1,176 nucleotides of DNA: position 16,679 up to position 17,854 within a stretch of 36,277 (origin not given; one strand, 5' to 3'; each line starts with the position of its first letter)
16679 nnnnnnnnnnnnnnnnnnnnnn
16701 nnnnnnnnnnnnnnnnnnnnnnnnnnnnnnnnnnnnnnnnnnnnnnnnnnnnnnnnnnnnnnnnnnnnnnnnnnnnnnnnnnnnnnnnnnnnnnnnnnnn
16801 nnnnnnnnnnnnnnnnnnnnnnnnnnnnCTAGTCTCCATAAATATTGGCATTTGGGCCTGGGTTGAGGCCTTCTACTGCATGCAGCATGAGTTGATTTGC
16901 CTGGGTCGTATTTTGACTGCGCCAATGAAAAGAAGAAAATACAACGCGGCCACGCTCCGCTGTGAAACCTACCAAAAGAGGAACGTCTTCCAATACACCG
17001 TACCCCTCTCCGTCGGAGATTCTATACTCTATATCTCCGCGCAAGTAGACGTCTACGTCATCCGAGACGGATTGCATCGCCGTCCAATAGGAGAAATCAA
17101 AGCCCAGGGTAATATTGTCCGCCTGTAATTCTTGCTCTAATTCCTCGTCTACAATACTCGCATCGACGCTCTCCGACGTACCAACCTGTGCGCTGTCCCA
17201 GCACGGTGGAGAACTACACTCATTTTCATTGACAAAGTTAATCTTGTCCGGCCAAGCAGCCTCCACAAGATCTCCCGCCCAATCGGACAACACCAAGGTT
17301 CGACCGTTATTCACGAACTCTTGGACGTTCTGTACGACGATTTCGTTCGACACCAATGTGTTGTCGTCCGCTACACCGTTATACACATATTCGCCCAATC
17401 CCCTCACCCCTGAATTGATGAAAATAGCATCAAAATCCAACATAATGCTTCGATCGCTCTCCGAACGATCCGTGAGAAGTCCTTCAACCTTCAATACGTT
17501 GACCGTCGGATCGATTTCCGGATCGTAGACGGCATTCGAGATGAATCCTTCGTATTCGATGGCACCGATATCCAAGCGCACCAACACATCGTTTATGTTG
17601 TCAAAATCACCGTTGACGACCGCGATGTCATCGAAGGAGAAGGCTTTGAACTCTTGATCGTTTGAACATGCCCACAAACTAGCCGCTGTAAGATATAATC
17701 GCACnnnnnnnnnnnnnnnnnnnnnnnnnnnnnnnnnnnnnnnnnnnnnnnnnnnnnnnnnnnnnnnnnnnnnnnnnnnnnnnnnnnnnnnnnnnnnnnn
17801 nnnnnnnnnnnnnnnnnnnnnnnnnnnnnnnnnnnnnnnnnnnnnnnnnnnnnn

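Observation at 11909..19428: Five-gene, translationally coupled operon encoding only lipoproteins: a candidate uncharacterised cell-surface assembly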

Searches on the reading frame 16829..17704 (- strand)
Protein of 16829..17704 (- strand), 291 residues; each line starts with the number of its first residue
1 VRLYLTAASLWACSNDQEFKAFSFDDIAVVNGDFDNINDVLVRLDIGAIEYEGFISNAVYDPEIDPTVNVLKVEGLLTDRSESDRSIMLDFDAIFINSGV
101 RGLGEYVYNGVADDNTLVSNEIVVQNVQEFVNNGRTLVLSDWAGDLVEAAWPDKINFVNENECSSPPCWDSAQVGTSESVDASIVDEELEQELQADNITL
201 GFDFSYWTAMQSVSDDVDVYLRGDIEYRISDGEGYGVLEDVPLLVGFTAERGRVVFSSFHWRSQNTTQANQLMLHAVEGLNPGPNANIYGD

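Call 5: search_protein_families(library=pfam, proteins=[window:16829-17704:-], max_evalue=0.1)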
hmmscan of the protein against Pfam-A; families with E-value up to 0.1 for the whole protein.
window:16829-17704:- (291 aa): 0 families

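Call 6: search_protein_families(library=ncbifam, proteins=[window:16829-17704:-], max_evalue=0.1)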
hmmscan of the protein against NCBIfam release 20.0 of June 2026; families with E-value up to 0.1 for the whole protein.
window:16829-17704:- (291 aa): 0 families

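Call 21: search_protein_families(library=pfam, alignment_id=A2, max_evalue=1)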
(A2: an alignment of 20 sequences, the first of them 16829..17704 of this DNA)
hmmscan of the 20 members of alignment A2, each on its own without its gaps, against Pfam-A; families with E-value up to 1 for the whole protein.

A. member 1, window:16829-17704:- (291 aa): 0 families

B. families by the number of members that match (of 20 scanned): 6 families
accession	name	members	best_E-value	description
PF14258.12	DUF4350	1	0.00099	Domain of unknown function (DUF4350)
PF00277.23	SAA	1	0.031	Serum amyloid A protein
PF06119.19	NIDO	1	0.04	Nidogen-like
PF03413.25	PepSY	1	0.096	Peptidase propeptide and YPEB domain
PF08532.16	Glyco_hydro_42M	1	0.099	Beta-galactosidase trimerisation domain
PF12680.13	SnoaL_2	1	0.2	SnoaL-like domain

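Call 22: search_solved_structures(query=A2, max_evalue=10)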
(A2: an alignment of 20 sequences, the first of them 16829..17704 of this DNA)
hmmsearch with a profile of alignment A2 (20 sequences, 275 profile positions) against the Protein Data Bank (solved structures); distinct sequences matched with E-value up to 10: 1.
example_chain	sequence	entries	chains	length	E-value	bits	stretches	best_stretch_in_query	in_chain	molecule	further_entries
9snv_A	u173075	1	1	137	0.96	12.1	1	17-54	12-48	Muskelin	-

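Call 37: find_homologous_proteins(query=window:16829-17704:-, max_evalue=0.001)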
Query window:16829-17704:- (291 aa): 138 proteins with E <= 0.001 among 2523 candidates; the best 120 are listed.
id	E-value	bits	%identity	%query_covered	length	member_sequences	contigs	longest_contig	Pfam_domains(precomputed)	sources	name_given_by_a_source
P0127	1.1e-163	562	84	100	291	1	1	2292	-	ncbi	-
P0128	5.8e-150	517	77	100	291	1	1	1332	-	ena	-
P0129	1.4e-137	476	72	100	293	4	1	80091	-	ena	-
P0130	5.8e-130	451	69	96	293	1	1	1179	-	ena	-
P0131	1.5e-129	450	70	100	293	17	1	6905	-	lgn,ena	-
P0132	6.6e-129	448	68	99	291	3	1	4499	-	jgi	-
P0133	2.5e-126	439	67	100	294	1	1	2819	-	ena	-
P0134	1.3e-125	437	68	98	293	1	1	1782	-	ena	-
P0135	4.3e-125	435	67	100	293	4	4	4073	-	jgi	jgi:hypothetical protein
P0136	2.3e-123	429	67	100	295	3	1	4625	-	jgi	jgi:hypothetical protein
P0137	3.5e-122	426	67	96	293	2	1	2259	-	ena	-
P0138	1.3e-121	424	65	100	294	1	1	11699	-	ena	-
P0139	1.2e-120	420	64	98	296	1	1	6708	-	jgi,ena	-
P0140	1.9e-118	413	63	99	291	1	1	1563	-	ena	-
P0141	1.0e-114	401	63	96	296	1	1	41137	-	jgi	jgi:hypothetical protein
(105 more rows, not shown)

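Call 50: predict_structure(alignment_id=A7)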
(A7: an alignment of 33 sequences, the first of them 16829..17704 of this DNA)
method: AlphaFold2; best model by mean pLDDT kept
length: 291 residues; sequences in the alignment: 33
mean_pLDDT: 86.0   pTM: 0.86
mean pLDDT of the five models: 86.0, 85.9, 85.4, 82.3, 82.2
residues with pLDDT >= 90: 185; 70-90: 56; 50-70: 39; < 50: 11
segments of 3 or more residues with pLDDT < 50: 14-20
pLDDT, mean of each block of 10 residues (from residue 1): 56 48 87 88 94 68 57 89 94 93 62 73 95 97 93 94 80 93 98 97 88 98 94 89 97 97 94 96 89 56
secondary structure, 60 per line:
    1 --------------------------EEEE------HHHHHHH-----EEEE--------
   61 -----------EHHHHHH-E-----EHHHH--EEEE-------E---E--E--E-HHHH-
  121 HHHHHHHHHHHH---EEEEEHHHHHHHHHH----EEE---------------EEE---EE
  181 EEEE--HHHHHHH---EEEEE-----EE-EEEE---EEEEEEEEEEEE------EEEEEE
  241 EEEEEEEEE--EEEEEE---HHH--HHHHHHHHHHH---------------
elements in order: E27-30 H37-43 E49-52 H73-78 H87-90 E93-96 H116-119 H121-132 E136-140 H141-150 E155-157 E173-175 E179-184 H187-193 E197-201 E210-213 E217-228 E235-249 E252-257 H266-276

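Call 53: fold_search(model_id=the predicted structure, library=pdb)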
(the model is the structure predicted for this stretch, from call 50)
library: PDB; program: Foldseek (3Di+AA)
matches with E <= 10: 980; with E <= 0.001: 82
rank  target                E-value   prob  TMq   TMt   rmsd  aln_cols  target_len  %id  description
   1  2gk3_E                1.7e-06  1.00  0.45  0.52   7.3       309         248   11  Cytoplasmic Protein STM3548 from Salmonella typhimurium (released 2006-05-02)
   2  3rht_A                2.1e-06  1.00  0.41  0.46   8.0       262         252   10  Crystal structure of type 1 glutamine amidotransferase (GATase1)-like protein from Planctomyces limnophilus (released 2011-04-27)
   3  3fij_D                2.2e-06  1.00  0.41  0.51   8.6       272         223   10  Crystal structure of a uncharacterized protein lin1909 (released 2009-01-13)
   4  3fij_C                8.1e-06  1.00  0.41  0.51   8.5       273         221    9  Crystal structure of a uncharacterized protein lin1909 (released 2009-01-13)
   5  2gk3_A                8.1e-06  1.00  0.42  0.48   8.5       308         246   13  Cytoplasmic Protein STM3548 from Salmonella typhimurium (released 2006-05-02)
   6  3d54_D                1.0e-05  1.00  0.44  0.57   6.7       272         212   13  Structure of PurLQS from Thermotoga maritima (released 2008-07-22)
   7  8i9o_A                1.5e-05  1.00  0.39  0.24   8.4       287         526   12  ecCTPS filament bound with CTP, NADH, DON (released 2024-02-14)
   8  3fij_B                1.8e-05  1.00  0.44  0.55   7.9       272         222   11  Crystal structure of a uncharacterized protein lin1909 (released 2009-01-13)
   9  5xb7_E                2.3e-05  1.00  0.41  0.19   8.5       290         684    8  GH42 alpha-L-arabinopyranosidase from Bifidobacterium animalis subsp. lactis Bl-04 (released 2017-11-01)
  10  4e5v_B                2.3e-05  1.00  0.45  0.46   7.9       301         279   11  Crystal structure of a Putative thua-like protein (PARMER_02418) from Parabacteroides merdae ATCC 43184 at 1.75 A reso (released 2012-04-04)
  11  3tts_A                2.4e-05  1.00  0.40  0.19  10.7       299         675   11  Crystal structure of beta-galactosidase from Bacillus circulans sp. alkalophilus (released 2012-03-21)
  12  3fij_G                2.7e-05  1.00  0.42  0.52   8.5       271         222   10  Crystal structure of a uncharacterized protein lin1909 (released 2009-01-13)
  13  5xb7_A                2.9e-05  1.00  0.44  0.20   8.3       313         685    8  GH42 alpha-L-arabinopyranosidase from Bifidobacterium animalis subsp. lactis Bl-04 (released 2017-11-01)
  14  5xb7_F                3.1e-05  1.00  0.41  0.18   8.4       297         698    8  GH42 alpha-L-arabinopyranosidase from Bifidobacterium animalis subsp. lactis Bl-04 (released 2017-11-01)
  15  3fij_A                3.3e-05  1.00  0.41  0.51   8.2       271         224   10  Crystal structure of a uncharacterized protein lin1909 (released 2009-01-13)
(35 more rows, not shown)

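Call 72: search_protein_representatives(alignment_id=A7)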
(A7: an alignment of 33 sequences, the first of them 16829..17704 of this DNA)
Query: 33 sequences, 292 profile positions. Proteins with E-value up to 0.001 (for the whole library): 1578; up to 1e-10: 966; up to 1e-30: 107. The best 150 are listed.
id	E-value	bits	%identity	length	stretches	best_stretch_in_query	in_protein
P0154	6.7e-122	422.7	-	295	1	3-284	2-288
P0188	3.4e-120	417.1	-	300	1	5-288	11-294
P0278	9.7e-115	399.2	-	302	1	6-289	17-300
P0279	7.8e-112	389.6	-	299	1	5-288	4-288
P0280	4.6e-106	370.7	-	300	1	3-290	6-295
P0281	2.4e-102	358.5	-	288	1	7-280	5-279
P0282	2.8e-100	351.7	-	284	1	8-286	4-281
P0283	2.9e-89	315.5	-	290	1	1-288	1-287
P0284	3.4e-89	315.3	-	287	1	6-282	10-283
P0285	2.8e-87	309.0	-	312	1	8-283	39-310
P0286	8.3e-87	307.5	-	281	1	4-281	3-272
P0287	9.2e-85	300.8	-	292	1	5-285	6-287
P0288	6.1e-84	298.1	-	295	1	7-288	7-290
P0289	1.2e-82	293.9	-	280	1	8-284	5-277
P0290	3.1e-78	279.3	-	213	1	5-206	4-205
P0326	2.7e-39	151.5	-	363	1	88-265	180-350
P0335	1.5e-36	142.5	-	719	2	114-275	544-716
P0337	2.2e-36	142.0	-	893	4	127-275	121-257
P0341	4.9e-36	140.8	-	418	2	124-261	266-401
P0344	2.0e-35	138.8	-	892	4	168-277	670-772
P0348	7.3e-35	137.0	-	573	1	21-266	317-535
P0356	1.1e-33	133.1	-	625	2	98-272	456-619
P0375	1.4e-31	126.2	-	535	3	92-274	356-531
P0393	4.1e-30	121.4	-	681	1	28-264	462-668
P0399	8.9e-30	120.3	-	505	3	121-223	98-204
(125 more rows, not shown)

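Call 73: search_protein_families(library=pfam, proteins=[P0326, P0335, P0337, P0348, P0356, P0341, P0393, P0344, P0399, P0375], max_evalue=0.01)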
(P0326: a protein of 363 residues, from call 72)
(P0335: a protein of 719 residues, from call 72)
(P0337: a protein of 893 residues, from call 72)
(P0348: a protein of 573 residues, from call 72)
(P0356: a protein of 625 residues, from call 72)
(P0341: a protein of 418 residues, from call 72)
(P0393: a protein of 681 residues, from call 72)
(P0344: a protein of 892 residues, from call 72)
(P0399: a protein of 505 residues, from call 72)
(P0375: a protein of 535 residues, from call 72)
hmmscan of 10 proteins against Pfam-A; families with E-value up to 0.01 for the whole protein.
P0326 (363 aa): 1 family
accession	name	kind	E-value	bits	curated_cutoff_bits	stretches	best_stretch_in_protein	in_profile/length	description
PF13620.12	CarboxypepD_reg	-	2.1e-06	28.4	32.3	1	46-107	1-56/82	Carboxypeptidase regulatory-like domain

P0335 (719 aa): 7 families
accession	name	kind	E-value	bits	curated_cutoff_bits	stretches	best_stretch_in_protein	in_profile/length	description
PF13620.12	CarboxypepD_reg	-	3.4e-36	123.9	32.3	4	393-467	2-77/82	Carboxypeptidase regulatory-like domain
PF13715.12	CarbopepD_reg_2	-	5.5e-25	87.6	32.2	2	126-192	1-65/88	CarboxypepD_reg-like domain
PF09430.16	EMC7_beta-sandw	-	2.8e-09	37.6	26.6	0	141-184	9-51/122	ER membrane protein complex subunit 7, beta-sandwich domain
PF17210.9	SdrD_B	-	5e-07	30.3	29.7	0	413-449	29-68/112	SdrD B-like domain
PF17802.7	SpaA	-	3.1e-06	27.7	23.1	0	406-443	16-56/91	Prealbumin-like fold domain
PF08308.17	PEGA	-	0.00021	21.6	20.8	0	432-467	28-63/71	PEGA domain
PF14686.12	fn3_3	-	0.0012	19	24.4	0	424-461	30-69/75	Polysaccharide lyase family 4, domain II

P0337 (893 aa): 0 families

P0348 (573 aa): 2 families
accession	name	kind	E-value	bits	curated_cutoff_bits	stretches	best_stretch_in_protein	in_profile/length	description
PF13620.12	CarboxypepD_reg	-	4.6e-22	78.6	32.3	3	127-194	1-70/82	Carboxypeptidase regulatory-like domain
PF13715.12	CarbopepD_reg_2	-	5.3e-10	39.6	32.2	1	129-198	2-69/88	CarboxypepD_reg-like domain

P0356 (625 aa): 9 families
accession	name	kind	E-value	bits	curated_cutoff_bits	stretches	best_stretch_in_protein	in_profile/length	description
PF13620.12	CarboxypepD_reg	-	2.3e-34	118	32.3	4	135-210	2-79/82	Carboxypeptidase regulatory-like domain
PF13715.12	CarbopepD_reg_2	-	1.8e-20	73.2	32.2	2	136-208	2-72/88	CarboxypepD_reg-like domain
PF09430.16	EMC7_beta-sandw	-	2.1e-06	28.3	26.6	0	332-385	5-59/122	ER membrane protein complex subunit 7, beta-sandwich domain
PF17210.9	SdrD_B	-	9.7e-05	23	29.7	0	148-209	24-84/112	SdrD B-like domain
PF14686.12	fn3_3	-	0.0015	18.7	24.4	0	165-208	29-75/75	Polysaccharide lyase family 4, domain II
PF20598.4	DUF6795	-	0.0021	18.8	27.4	0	58-87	17-45/103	Domain of unknown function (DUF6795)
PF12985.13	DUF3869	-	0.0067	17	24.5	1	136-204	9-72/85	Domain of unknown function (DUF3869)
PF17802.7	SpaA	-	0.0081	16.7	23.1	0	148-208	16-85/91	Prealbumin-like fold domain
PF11008.14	DUF2846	-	0.0095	16.4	34.3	0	354-390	37-73/92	Protein of unknown function (DUF2846)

P0341 (418 aa): 0 families

P0393 (681 aa): 3 families
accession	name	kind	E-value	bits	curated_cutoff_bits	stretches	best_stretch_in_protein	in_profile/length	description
PF13620.12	CarboxypepD_reg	-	8.5e-11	42.5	32.3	1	374-451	2-77/82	Carboxypeptidase regulatory-like domain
PF17210.9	SdrD_B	-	0.00038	21.1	29.7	1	391-436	26-69/112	SdrD B-like domain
PF13715.12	CarbopepD_reg_2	-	0.0013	19.2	32.2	1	375-437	2-57/88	CarboxypepD_reg-like domain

P0344 (892 aa): 0 families

P0399 (505 aa): 2 families
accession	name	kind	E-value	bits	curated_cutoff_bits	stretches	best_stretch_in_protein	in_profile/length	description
PF17231.7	DUF5305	-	0.003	17.5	29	1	383-480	73-174/217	Family of unknown function (DUF5305)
PF02009.21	RIFIN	-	0.0033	17.8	32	1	288-459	144-314/327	Rifin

P0375 (535 aa): 5 families
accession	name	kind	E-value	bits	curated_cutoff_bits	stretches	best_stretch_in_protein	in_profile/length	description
PF13620.12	CarboxypepD_reg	-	1.3e-24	86.8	32.3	3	132-203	1-74/82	Carboxypeptidase regulatory-like domain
PF13715.12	CarbopepD_reg_2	-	3.7e-15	56.2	32.2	2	227-301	1-73/88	CarboxypepD_reg-like domain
PF09430.16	EMC7_beta-sandw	-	5.6e-07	30.2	26.6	0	237-310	4-75/122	ER membrane protein complex subunit 7, beta-sandwich domain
PF17210.9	SdrD_B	-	0.00062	20.4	29.7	0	242-289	26-75/112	SdrD B-like domain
PF08308.17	PEGA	-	0.0012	19.1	20.8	0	266-301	28-64/71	PEGA domain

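Call 74: find_encoding_contigs(protein=P0326, flank=8000, max_places=2)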
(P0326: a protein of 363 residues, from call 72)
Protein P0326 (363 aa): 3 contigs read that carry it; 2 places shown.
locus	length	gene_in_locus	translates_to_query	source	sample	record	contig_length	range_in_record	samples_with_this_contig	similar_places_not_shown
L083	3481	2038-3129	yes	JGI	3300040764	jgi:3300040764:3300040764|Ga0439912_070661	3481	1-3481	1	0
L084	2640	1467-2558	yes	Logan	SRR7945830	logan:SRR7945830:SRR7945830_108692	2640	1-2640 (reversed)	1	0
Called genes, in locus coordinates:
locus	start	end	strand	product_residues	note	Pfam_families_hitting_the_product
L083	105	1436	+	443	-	PF02274:ADI, PF19420:DDAH_eukar (weak)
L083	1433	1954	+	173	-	PF01967:MoaC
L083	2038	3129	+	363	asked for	PF13620:CarboxypepD_reg (weak)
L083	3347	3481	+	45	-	?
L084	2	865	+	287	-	?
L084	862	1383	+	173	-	PF01967:MoaC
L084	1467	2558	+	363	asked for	PF13620:CarboxypepD_reg (weak)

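Call 75: find_encoding_contigs(protein=P0337, flank=8000, max_places=2)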
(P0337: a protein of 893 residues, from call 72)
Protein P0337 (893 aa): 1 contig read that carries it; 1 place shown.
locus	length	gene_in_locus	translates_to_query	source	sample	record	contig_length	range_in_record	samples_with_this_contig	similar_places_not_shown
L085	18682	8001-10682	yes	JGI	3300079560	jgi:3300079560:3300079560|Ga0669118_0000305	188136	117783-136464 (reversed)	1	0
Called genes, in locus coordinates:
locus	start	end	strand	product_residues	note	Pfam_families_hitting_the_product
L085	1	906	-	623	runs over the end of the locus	PF14237:GYF_2 (weak)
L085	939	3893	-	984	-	-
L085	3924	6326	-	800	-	PF20013:GAP1-N2, PF20014:GAP1-M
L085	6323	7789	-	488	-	-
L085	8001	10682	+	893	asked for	-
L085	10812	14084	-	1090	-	PF00069:Pkinase, PF07714:PK_Tyr_Ser-Thr, PF08308:PEGA (faint), PF07635:PSCyt1 (weak)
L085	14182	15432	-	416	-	PF00498:FHA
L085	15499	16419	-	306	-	-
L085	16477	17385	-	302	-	-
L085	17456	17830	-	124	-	-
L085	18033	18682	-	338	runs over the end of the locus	PF20013:GAP1-N2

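Call 76: find_encoding_contigs(protein=P0348, flank=8000, max_places=2)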
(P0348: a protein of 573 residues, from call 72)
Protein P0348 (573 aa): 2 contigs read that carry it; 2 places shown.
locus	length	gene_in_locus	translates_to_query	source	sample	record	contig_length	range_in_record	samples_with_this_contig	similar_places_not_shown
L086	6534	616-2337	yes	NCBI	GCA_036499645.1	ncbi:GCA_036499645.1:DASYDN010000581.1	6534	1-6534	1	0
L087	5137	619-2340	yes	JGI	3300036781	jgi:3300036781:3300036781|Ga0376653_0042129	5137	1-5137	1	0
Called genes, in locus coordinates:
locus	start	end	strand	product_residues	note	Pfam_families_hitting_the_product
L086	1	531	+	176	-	?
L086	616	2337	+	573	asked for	PF13620:CarboxypepD_reg, PF13715:CarbopepD_reg_2 (weak)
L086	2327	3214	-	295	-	PF21813:DUF6882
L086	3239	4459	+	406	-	PF04909:Amidohydro_2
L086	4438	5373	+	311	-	-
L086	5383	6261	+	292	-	PF04072:LCM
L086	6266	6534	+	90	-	?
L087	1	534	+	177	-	?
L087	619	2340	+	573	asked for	PF13620:CarboxypepD_reg, PF13715:CarbopepD_reg_2 (weak)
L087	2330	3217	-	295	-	PF21813:DUF6882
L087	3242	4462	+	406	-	PF04909:Amidohydro_2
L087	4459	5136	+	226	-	?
